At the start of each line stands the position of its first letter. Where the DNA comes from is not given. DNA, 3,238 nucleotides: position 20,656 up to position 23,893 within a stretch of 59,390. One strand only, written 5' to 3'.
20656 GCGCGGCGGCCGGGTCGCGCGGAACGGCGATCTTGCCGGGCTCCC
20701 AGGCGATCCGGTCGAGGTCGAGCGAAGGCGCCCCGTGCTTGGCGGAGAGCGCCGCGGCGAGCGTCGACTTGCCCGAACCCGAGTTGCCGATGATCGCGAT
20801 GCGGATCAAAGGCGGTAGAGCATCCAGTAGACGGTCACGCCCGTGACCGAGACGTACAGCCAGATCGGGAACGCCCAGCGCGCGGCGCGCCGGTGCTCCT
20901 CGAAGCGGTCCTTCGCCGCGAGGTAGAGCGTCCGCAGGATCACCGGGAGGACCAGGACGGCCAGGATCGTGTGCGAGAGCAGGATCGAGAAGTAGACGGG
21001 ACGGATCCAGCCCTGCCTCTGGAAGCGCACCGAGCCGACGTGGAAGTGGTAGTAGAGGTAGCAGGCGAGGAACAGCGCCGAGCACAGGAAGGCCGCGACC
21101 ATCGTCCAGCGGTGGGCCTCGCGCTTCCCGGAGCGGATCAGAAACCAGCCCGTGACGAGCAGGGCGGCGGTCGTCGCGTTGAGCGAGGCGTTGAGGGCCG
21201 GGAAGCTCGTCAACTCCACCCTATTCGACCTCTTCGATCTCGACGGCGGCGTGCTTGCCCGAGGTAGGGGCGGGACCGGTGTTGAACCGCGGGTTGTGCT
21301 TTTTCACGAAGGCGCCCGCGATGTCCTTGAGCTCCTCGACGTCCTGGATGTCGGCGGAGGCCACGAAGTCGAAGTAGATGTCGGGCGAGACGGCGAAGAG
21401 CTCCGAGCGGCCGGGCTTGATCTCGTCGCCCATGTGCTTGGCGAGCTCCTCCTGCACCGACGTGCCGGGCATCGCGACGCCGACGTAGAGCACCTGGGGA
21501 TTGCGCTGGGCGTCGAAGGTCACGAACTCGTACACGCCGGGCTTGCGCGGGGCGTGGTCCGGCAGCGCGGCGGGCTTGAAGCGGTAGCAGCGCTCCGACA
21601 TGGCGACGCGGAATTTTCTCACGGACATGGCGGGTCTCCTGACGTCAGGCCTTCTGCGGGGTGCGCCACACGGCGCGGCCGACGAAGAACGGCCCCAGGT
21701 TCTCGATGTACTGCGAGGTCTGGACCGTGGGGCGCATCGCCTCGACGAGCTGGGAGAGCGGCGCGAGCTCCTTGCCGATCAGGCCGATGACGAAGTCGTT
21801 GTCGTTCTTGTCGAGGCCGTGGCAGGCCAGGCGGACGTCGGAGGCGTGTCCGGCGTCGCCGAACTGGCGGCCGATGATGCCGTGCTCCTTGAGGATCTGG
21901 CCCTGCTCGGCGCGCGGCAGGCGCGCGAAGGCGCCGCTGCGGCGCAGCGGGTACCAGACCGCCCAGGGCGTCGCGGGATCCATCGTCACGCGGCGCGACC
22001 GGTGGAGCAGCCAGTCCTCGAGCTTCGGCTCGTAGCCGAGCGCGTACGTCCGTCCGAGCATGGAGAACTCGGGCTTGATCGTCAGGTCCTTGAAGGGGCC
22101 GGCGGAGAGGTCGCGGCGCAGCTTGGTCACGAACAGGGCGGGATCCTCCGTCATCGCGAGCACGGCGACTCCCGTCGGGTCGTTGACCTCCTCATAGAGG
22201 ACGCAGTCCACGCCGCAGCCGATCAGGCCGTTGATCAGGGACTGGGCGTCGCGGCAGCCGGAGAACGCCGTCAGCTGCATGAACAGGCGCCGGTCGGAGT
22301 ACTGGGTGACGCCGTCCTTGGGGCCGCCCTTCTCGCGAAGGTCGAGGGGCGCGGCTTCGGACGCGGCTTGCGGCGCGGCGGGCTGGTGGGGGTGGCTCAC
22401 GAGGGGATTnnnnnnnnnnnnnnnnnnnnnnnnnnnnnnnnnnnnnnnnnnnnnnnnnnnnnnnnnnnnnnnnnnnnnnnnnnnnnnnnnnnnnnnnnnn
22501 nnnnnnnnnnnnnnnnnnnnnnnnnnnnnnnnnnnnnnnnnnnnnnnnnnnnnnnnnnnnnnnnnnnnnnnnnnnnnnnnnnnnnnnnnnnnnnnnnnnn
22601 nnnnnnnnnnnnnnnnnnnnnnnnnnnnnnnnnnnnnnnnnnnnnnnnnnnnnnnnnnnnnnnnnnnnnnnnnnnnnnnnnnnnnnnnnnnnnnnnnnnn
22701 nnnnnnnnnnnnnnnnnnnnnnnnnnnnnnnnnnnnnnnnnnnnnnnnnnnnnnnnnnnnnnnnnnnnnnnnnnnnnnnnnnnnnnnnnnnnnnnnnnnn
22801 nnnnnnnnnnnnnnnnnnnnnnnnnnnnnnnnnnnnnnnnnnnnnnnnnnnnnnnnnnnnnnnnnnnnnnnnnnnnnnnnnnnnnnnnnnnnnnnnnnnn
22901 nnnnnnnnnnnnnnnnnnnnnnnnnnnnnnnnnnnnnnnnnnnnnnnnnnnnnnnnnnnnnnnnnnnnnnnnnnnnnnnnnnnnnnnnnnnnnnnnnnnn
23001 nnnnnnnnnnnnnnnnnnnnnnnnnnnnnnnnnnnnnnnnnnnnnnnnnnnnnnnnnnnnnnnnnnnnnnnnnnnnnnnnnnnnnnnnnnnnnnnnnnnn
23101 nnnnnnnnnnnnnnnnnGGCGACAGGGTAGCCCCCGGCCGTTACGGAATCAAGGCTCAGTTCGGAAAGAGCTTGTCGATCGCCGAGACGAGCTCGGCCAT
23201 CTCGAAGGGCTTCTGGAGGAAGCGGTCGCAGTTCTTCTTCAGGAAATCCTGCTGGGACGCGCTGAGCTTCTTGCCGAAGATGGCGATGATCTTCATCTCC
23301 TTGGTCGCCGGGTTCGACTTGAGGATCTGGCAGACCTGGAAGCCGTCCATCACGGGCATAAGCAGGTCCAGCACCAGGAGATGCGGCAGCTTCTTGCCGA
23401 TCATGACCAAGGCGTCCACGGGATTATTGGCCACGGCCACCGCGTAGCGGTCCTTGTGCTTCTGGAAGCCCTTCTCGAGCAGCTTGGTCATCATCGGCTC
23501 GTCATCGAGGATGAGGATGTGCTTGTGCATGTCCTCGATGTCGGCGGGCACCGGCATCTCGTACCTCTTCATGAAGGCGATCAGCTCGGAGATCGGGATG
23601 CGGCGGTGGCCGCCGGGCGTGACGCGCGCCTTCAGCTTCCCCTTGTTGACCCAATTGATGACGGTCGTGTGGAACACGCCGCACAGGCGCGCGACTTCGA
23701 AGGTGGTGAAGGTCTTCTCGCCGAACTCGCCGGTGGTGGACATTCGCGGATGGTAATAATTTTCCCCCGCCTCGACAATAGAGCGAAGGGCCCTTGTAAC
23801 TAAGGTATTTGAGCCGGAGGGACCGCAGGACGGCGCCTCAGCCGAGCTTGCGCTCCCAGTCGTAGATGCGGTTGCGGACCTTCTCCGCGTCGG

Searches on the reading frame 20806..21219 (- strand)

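Call 29: search_protein_families(library=pfam, proteins=[window:20806-21219:-], max_evalue=0.01)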
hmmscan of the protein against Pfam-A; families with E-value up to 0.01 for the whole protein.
window:20806-21219:- (137 aa): 1 family
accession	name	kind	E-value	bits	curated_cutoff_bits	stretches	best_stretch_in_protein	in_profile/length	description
PF04238.17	DUF420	-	5.2e-45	153.3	30.5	1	6-134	1-130/130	Protein of unknown function (DUF420)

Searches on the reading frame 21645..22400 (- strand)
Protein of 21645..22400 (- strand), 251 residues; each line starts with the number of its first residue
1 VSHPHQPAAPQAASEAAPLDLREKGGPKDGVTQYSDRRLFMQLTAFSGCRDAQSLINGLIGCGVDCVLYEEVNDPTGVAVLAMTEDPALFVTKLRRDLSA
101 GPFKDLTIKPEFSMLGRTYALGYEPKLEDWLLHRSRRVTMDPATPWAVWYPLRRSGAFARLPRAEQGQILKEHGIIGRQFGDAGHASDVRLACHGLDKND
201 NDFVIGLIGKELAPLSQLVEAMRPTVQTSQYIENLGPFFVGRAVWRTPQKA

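Call 29: search_protein_families(library=pfam, proteins=[window:21645-22400:-], max_evalue=0.01)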
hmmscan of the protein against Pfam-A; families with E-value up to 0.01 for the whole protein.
window:21645-22400:- (251 aa): 1 family
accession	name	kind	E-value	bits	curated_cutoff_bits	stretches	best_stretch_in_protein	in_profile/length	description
PF06778.18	Chlor_dismutase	-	5.7e-13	49.4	25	1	135-243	86-188/189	Chlorite dismutase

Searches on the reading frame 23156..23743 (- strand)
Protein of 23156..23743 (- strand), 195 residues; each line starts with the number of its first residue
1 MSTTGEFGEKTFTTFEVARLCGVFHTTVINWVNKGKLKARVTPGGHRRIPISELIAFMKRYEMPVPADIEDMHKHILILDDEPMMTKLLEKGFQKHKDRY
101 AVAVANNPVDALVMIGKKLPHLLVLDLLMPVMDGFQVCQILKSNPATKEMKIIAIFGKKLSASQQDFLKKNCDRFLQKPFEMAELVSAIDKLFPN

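Call 29: search_protein_families(library=pfam, proteins=[window:23156-23743:-], max_evalue=0.01)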
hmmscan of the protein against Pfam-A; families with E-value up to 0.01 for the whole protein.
window:23156-23743:- (195 aa): 3 families
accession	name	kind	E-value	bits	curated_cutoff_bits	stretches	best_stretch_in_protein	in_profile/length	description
PF00072.30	Response_reg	-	2.8e-20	73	30.2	1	76-189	1-110/111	Response regulator receiver domain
PF12728.13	HTH_17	-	1.3e-10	41.8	27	1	12-60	2-49/51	Helix-turn-helix domain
PF00376.29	MerR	-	5.8e-05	23.3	28.2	1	16-48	4-37/38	MerR family regulatory protein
